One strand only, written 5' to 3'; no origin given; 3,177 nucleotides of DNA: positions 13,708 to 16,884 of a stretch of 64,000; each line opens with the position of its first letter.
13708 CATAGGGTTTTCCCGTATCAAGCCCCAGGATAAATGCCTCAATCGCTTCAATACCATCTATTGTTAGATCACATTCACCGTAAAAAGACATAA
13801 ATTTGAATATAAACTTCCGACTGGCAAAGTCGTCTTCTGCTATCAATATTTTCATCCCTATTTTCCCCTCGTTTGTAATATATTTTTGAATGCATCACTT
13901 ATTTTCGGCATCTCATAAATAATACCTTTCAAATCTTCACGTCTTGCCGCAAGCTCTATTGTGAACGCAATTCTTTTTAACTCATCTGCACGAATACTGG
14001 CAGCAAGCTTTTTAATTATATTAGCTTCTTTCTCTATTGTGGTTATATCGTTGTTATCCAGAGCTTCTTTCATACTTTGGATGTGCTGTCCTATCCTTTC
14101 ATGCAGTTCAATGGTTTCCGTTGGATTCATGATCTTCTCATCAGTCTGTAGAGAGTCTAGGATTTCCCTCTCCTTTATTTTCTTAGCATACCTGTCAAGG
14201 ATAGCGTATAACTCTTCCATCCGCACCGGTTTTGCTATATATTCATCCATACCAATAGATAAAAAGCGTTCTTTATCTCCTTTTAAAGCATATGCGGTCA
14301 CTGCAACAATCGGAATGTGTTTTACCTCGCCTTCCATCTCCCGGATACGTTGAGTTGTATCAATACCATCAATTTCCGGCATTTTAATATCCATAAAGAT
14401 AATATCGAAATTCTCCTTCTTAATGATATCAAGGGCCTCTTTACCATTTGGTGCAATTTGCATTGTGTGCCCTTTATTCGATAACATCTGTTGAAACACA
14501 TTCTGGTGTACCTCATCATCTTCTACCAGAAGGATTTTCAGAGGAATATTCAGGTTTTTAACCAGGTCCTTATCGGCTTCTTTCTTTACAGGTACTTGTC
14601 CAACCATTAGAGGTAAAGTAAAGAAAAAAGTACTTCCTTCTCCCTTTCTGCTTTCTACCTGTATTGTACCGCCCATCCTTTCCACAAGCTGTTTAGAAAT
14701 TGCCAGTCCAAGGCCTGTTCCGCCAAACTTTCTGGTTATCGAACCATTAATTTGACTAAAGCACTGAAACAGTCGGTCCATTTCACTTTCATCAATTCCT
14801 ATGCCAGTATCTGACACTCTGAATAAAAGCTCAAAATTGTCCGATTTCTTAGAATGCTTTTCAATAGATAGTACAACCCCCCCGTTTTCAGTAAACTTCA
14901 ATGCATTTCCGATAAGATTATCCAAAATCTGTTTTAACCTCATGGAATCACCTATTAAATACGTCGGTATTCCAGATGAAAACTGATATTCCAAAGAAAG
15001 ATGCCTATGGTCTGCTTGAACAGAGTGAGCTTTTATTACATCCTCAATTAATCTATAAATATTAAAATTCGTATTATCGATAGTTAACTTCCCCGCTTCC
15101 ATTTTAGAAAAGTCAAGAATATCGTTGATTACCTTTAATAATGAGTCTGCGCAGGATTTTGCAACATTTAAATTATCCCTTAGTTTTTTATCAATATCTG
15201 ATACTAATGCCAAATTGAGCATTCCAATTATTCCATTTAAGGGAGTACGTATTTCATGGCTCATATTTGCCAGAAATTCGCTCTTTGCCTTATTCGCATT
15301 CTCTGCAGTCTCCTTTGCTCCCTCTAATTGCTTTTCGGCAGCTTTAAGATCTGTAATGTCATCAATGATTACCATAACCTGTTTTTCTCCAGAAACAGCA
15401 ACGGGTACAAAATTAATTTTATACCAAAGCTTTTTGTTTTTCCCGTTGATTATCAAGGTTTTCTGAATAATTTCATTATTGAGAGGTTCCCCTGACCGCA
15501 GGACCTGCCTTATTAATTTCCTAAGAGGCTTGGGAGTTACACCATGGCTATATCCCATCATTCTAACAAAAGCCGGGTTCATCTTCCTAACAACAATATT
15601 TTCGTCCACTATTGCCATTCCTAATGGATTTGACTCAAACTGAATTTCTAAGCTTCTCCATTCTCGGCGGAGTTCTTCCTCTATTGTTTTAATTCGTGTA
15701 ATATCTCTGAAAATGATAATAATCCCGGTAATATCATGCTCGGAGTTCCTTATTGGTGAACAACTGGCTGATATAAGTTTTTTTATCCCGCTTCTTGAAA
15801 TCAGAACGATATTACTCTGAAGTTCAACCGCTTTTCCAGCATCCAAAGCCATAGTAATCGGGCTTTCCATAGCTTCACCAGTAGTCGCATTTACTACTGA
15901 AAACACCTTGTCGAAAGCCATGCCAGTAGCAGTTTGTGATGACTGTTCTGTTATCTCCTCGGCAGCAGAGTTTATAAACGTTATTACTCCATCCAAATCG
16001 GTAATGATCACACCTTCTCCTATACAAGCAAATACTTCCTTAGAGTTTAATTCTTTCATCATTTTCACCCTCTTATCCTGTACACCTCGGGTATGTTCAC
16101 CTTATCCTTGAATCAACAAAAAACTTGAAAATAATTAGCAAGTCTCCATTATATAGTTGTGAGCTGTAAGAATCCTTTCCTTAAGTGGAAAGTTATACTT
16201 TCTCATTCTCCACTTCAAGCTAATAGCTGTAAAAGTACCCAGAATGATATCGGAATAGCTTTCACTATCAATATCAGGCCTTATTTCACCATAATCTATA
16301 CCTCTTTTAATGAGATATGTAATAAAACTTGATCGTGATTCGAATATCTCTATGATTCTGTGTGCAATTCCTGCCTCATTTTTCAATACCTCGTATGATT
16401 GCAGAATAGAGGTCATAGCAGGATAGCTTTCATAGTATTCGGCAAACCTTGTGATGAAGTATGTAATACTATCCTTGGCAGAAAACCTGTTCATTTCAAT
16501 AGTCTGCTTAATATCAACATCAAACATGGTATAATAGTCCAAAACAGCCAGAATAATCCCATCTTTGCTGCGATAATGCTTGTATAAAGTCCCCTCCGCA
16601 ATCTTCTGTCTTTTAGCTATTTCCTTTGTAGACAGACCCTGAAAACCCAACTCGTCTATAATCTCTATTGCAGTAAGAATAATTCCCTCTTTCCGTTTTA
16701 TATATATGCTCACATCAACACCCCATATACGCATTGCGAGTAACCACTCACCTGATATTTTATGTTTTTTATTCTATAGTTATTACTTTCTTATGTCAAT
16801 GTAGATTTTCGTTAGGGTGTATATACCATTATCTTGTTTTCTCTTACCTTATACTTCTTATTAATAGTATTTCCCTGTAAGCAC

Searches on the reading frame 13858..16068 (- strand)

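Call 6: search_protein_families(library=pfam, proteins=[window:13858-16068:-], max_evalue=0.01)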
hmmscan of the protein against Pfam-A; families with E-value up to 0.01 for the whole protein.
window:13858-16068:- (736 aa): 10 families
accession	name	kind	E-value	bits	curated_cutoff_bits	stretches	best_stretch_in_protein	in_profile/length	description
PF02518.31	HATPase_c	-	2e-31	109.1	26.4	1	373-487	1-109/111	Histidine kinase-, DNA gyrase B-, and HSP90-like ATPase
PF00072.30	Response_reg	-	3.4e-28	98.5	30.2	1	512-624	1-110/111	Response regulator receiver domain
PF00512.31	HisKA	-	1e-20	74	26.9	1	261-326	1-66/66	His Kinase A (phospho-acceptor) domain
PF13426.13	PAS_9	-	9.3e-19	68.1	27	2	18-124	2-102/103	PAS domain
PF08448.16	PAS_4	-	3.4e-17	63.1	23.1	2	17-125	5-107/110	PAS fold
PF13188.13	PAS_8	-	6.8e-13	48.5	21.8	2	144-191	7-52/65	PAS domain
PF00989.32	PAS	-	1.5e-12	47.9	22.6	1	16-123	10-113/113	PAS fold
PF23198.2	PDE8A_N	-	7.8e-06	26.3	29.6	1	508-604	8-108/147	PDE8A-like, N-terminal domain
PF01627.28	Hpt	-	0.00032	21.3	24.6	1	659-713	10-64/84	Hpt domain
PF12860.13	PAS_7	-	0.0014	19.2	27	0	16-130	4-114/115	PAS fold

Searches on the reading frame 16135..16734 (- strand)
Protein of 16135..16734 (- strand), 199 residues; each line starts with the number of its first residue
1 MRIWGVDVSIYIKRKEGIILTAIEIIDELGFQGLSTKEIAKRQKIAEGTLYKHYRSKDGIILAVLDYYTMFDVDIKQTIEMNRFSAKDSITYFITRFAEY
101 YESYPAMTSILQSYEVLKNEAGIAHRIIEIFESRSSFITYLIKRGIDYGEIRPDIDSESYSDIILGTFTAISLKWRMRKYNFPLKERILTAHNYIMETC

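Call 6: search_protein_families(library=pfam, proteins=[window:16135-16734:-], max_evalue=0.01)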
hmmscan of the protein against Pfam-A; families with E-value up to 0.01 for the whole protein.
window:16135-16734:- (199 aa): 4 families
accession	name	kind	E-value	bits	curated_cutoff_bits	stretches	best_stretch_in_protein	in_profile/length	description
PF00440.29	TetR_N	-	5.2e-11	42.6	24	1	18-64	1-47/47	Bacterial regulatory proteins, tetR family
PF08359.16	TetR_C_4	-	3.1e-07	31.1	21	1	76-196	13-131/133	YsiA-like protein, C-terminal region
PF16859.10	TetR_C_11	-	0.00054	20.7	32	1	95-168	16-90/113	Tetracyclin repressor-like, C-terminal domain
PF16925.10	TetR_C_13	-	0.0065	17.3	27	0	123-178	41-96/109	Tetracyclin repressor-like, C-terminal domain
